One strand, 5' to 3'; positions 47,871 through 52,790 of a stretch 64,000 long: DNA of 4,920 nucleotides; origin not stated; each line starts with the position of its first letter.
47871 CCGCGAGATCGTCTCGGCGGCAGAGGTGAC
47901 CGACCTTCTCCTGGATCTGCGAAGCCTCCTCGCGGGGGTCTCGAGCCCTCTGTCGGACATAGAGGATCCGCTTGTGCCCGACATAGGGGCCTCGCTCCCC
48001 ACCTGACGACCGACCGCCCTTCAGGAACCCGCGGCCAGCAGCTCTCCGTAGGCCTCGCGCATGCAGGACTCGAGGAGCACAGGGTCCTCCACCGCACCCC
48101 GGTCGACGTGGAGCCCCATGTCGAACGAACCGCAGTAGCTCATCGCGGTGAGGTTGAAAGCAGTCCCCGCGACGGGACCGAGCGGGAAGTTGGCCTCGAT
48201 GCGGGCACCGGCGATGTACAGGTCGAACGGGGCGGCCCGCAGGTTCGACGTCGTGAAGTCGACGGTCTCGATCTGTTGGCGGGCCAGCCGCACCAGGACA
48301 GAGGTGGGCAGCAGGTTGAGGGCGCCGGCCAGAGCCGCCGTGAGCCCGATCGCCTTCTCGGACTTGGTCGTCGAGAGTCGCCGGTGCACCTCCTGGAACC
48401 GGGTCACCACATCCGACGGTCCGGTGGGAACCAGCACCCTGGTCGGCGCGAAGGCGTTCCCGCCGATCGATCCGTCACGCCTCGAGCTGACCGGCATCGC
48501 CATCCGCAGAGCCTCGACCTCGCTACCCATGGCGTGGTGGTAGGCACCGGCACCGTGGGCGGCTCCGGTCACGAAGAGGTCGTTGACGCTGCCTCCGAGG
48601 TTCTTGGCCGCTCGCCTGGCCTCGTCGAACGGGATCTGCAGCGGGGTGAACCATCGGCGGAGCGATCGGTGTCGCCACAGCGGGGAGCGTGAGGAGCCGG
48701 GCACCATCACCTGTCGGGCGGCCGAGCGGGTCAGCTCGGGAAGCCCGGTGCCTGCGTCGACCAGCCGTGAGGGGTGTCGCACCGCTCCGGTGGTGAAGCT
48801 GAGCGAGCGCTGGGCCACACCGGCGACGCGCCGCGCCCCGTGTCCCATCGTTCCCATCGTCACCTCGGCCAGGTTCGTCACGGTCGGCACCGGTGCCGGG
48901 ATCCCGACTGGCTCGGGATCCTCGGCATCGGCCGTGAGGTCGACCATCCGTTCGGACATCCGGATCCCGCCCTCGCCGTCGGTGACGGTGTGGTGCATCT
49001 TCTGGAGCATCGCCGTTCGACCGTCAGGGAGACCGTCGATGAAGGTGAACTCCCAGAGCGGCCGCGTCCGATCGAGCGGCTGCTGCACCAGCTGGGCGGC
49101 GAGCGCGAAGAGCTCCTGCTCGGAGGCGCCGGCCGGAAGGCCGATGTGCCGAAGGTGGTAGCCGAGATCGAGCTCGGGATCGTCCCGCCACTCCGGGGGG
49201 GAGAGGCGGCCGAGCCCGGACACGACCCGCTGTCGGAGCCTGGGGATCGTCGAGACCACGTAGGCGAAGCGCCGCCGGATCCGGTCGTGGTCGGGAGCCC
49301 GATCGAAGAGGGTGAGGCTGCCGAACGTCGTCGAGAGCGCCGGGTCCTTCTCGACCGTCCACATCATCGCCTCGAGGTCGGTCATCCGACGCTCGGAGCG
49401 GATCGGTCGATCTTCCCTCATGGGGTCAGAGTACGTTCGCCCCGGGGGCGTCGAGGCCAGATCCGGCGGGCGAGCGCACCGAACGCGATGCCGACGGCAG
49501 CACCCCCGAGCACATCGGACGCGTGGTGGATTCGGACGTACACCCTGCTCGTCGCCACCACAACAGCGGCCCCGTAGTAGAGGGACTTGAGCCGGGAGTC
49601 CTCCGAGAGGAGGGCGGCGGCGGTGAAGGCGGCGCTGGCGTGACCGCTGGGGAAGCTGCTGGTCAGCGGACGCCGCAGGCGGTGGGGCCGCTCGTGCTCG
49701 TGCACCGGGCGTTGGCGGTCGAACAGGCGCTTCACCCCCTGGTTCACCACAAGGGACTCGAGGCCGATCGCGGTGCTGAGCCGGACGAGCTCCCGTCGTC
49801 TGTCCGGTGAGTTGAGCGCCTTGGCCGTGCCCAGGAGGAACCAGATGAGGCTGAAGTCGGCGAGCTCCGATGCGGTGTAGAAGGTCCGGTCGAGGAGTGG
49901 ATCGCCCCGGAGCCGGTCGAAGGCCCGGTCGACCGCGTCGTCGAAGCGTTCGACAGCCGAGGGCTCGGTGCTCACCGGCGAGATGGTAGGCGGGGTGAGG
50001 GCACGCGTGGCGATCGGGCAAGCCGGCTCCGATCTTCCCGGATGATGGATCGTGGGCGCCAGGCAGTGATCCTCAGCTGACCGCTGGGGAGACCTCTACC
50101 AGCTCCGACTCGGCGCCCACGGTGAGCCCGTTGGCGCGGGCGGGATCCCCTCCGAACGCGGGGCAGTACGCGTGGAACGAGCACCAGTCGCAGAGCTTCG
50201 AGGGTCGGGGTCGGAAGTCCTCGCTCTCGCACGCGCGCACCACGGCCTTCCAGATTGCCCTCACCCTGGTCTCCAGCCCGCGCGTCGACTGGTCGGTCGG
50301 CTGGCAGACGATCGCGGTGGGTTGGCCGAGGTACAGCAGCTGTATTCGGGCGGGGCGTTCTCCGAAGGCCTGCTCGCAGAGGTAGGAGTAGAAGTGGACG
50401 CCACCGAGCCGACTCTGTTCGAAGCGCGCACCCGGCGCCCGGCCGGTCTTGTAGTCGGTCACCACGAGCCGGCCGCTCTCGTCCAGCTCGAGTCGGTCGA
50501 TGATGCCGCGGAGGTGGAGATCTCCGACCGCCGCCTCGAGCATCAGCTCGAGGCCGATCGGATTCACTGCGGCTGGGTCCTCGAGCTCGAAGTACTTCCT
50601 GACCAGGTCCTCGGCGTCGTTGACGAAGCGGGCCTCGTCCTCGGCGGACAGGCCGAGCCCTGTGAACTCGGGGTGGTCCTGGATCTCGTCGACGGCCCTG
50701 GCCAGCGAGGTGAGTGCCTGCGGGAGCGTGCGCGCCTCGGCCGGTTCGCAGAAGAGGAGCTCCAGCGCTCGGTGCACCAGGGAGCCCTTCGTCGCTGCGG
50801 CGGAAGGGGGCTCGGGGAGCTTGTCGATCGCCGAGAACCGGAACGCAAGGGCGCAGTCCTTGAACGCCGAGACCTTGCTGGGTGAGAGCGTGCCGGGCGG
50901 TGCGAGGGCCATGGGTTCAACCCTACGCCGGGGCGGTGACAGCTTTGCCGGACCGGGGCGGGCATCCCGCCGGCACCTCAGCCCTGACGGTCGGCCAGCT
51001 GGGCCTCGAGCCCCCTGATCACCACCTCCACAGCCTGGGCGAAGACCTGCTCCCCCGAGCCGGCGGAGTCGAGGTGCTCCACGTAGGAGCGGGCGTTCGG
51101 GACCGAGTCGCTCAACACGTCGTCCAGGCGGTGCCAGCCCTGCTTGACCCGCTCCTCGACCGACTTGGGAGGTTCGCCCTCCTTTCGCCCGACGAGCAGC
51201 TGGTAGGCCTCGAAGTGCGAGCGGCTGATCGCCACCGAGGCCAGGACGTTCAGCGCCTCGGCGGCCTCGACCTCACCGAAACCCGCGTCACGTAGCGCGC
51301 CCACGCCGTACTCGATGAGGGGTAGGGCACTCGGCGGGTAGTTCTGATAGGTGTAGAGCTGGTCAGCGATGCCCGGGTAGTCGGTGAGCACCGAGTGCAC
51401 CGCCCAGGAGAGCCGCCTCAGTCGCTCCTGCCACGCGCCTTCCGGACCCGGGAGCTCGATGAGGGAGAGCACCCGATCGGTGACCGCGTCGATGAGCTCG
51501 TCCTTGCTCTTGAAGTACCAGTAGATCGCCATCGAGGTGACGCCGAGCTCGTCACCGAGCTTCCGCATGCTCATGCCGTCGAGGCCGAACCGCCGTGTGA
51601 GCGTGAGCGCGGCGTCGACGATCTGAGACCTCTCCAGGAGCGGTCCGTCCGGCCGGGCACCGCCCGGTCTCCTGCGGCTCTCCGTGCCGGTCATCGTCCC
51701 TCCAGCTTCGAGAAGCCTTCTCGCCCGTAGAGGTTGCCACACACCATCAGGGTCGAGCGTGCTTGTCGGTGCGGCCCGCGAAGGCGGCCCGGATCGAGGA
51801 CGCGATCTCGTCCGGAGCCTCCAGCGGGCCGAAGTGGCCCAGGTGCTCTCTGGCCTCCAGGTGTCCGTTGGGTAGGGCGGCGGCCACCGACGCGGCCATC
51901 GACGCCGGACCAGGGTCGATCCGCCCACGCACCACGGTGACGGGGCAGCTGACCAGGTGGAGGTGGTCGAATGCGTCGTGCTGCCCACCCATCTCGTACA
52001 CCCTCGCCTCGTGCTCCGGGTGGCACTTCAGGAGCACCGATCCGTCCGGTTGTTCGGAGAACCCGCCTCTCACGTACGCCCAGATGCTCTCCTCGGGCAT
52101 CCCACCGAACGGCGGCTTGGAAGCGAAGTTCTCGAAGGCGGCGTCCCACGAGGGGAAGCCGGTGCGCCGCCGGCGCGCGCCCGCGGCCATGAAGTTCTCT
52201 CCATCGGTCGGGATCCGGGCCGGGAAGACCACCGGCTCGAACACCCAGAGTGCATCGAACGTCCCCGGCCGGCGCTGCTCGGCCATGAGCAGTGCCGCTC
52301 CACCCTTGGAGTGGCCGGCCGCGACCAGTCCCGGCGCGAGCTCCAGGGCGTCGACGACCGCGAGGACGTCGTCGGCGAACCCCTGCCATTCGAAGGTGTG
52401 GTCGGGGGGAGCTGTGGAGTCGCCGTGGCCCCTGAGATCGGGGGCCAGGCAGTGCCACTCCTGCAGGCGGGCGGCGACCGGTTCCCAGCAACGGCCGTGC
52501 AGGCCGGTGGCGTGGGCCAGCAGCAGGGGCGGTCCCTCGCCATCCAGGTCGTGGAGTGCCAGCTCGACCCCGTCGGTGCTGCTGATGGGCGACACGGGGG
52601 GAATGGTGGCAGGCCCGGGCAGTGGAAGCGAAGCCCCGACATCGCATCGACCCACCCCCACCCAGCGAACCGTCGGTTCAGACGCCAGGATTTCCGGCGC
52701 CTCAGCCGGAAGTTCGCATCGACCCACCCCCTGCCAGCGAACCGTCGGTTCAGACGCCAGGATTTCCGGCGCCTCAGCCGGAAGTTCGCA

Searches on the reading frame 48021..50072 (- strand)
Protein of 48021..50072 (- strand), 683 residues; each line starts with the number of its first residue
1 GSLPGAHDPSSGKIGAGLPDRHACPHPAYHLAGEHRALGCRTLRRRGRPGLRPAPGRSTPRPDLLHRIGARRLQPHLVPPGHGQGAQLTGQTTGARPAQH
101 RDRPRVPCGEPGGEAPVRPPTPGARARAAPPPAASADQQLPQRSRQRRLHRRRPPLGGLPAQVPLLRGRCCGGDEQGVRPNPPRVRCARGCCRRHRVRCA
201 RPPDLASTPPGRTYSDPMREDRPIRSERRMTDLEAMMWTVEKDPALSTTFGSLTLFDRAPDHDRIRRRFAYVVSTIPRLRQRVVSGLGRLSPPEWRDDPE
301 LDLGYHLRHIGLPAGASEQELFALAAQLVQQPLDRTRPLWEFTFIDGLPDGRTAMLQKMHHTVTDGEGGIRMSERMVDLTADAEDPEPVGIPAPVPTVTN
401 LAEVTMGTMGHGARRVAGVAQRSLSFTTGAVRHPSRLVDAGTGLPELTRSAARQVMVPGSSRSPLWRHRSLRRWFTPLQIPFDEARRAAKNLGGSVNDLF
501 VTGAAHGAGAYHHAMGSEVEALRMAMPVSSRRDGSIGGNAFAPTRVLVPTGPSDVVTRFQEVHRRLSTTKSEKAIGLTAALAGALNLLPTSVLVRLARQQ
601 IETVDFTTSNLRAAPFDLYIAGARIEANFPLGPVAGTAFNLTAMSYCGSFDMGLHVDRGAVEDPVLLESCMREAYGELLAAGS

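Call 81: search_protein_families(library=pfam, proteins=[window:48021-50072:-], max_evalue=0.00001)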
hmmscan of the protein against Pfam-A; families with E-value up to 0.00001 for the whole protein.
window:48021-50072:- (683 aa): 2 families
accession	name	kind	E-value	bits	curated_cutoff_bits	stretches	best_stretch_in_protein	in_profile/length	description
PF03007.21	WS_DGAT_cat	-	4.2e-49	168.1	23.6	1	231-499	2-262/263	Wax ester synthase/diacylglycerol acyltransferase catalytic domain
PF06974.18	WS_DGAT_C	-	2.4e-18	67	20.7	1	538-678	2-144/145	WS/DGAT C-terminal domain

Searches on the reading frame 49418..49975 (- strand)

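Call 7: search_protein_families(library=pfam, proteins=[window:49418-49975:-])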
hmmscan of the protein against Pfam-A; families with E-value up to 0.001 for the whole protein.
window:49418-49975:- (185 aa): 2 families
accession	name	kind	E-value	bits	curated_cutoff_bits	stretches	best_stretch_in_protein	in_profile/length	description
PF01569.27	PAP2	-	1.5e-20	73.7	27.2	1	64-176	3-128/130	PAP2 superfamily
PF14378.12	PAP2_3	-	7.9e-05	23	27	1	105-165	124-187/190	PAP2 superfamily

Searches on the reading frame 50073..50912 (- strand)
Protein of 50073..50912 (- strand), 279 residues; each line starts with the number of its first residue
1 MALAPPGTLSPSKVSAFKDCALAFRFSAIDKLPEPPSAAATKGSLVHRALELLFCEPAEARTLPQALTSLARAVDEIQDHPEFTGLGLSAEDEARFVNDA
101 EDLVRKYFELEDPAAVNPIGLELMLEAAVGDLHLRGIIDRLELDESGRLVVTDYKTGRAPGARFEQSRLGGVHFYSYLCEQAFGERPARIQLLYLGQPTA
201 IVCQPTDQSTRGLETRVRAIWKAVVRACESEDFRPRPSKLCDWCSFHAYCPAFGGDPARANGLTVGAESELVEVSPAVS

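Call 7: search_protein_families(library=pfam, proteins=[window:50073-50912:-])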
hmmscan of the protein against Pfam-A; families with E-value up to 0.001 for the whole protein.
window:50073-50912:- (279 aa): 1 family
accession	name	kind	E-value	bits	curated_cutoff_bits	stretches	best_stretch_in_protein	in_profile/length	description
PF12705.13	PDDEXK_1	-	1.4e-35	123.9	22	1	8-251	1-247/247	PD-(D/E)XK nuclease superfamily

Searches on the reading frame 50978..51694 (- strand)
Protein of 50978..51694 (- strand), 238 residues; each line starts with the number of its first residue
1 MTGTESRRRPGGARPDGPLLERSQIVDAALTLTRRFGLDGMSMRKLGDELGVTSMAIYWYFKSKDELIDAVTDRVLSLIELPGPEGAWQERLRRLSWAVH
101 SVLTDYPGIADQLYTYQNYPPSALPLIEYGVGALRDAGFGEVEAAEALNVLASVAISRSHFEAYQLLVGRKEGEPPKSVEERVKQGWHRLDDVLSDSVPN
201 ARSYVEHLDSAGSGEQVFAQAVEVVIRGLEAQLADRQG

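Call 7: search_protein_families(library=pfam, proteins=[window:50978-51694:-])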
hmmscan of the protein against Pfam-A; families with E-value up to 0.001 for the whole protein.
window:50978-51694:- (238 aa): 2 families
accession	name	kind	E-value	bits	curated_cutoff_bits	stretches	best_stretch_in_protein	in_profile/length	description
PF00440.29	TetR_N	-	4.5e-13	49.2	24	1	25-71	1-47/47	Bacterial regulatory proteins, tetR family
PF02909.22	TetR_C_1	-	4.3e-08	33.6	21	1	84-232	5-145/146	Tetracyclin repressor-like, C-terminal domain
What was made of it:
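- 50978..51694 (-): TetR-family regulator, the last gene of the co-directional block. Pfam TetR_N and TetR_C_1, call 7.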

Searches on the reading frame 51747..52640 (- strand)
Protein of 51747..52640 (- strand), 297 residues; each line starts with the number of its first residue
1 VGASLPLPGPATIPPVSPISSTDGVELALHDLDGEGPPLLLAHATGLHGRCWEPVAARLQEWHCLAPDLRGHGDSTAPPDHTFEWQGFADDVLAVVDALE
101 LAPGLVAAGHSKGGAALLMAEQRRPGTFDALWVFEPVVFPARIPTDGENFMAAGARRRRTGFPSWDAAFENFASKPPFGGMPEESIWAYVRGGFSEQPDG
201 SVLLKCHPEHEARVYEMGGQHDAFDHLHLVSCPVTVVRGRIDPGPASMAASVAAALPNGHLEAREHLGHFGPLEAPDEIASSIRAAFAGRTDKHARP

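Call 7: search_protein_families(library=pfam, proteins=[window:51747-52640:-])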
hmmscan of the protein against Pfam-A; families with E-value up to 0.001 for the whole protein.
window:51747-52640:- (297 aa): 3 families
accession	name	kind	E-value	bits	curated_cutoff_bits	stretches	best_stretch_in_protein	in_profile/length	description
PF12697.13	Abhydrolase_6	-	9.4e-17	62.8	26.3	1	39-280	1-215/217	Alpha/beta hydrolase family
PF00561.26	Abhydrolase_1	-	2.6e-12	47.4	25.8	1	37-167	1-144/245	alpha/beta hydrolase fold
PF12146.15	Hydrolase_4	-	1.7e-08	34.5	27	1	40-157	8-129/239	Serine aminopeptidase, S33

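Call 11: search_protein_families(library=ncbifam, proteins=[window:51747-52640:-], max_evalue=0.1)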
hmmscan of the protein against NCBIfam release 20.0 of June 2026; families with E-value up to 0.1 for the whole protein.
window:51747-52640:- (297 aa): 17 families
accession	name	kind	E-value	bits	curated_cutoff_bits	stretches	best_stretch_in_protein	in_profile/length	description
NF051488.1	bifunc_PcaDC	exception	1.2e-20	74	390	2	30-134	4-109/375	bifunctional 3-oxoadipate enol-lactonase/4-carboxymuconolactone decarboxylase PcaDC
NF051487.1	bifunc_PcaCD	exception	6.3e-15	55.2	430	2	36-127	172-262/413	bifunctional 4-carboxymuconolactone decarboxylase/3-oxoadipate enol-lactonase PcaCD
TIGR02427.1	protocat_pcaD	equivalog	1.8e-14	53.7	255.85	2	34-133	8-109/251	3-oxoadipate enol-lactonase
NF004514.1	PRK05855.1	equivalog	7.2e-12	44.7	455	1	20-102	5-90/578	SDR family oxidoreductase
NF011457.0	PRK14875.1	equivalog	1.1e-10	41.1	307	1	33-146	129-241/372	acetoin dehydrogenase dihydrolipoyllysine-residue acetyltransferase subunit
TIGR03056.1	bchO_mg_che_rel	equivalog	7.3e-10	38.3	172.55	1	35-118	27-110/278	alpha/beta fold hydrolase BchO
NF002938.0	PRK03592.1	equivalog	1.6e-09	37.5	241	1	24-143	19-136/298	haloalkane dehalogenase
TIGR03695.1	menH_SHCHC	equivalog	1e-08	35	208.55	2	39-124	5-92/252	2-succinyl-6-hydroxy-2,4-cyclohexadiene-1-carboxylate synthase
NF050089.1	i_nPHAscl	equivalog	2e-08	33.7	300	1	28-133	10-114/288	intracellular short-chain-length polyhydroxyalkanoate depolymerase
TIGR03611.1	RutD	equivalog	3e-06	26.8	238.5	1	33-126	10-103/258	pyrimidine utilization protein D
NF002873.0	PRK03204.1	equivalog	5.1e-06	26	466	1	30-124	27-122/286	haloalkane dehalogenase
NF007954.0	PRK10673.1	equivalog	0.001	18.4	399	1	60-126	41-104/255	esterase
TIGR01738.1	bioH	equivalog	0.0012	18.5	206.95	1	36-98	3-65/245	pimeloyl-ACP methyl ester esterase BioH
NF008340.0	PRK11126.1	equivalog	0.003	16.8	261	1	39-84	17-62/255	2-succinyl-6-hydroxy-2,4-cyclohexadiene-1-carboxylate synthase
NF045632.1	hydroxlase_HsaD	equivalog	0.032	13.2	400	1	26-125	23-126/290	4,5:9,10-diseco-3-hydroxy-5,9,17-trioxoandrosta-1(10),2-diene-4-oate hydrolase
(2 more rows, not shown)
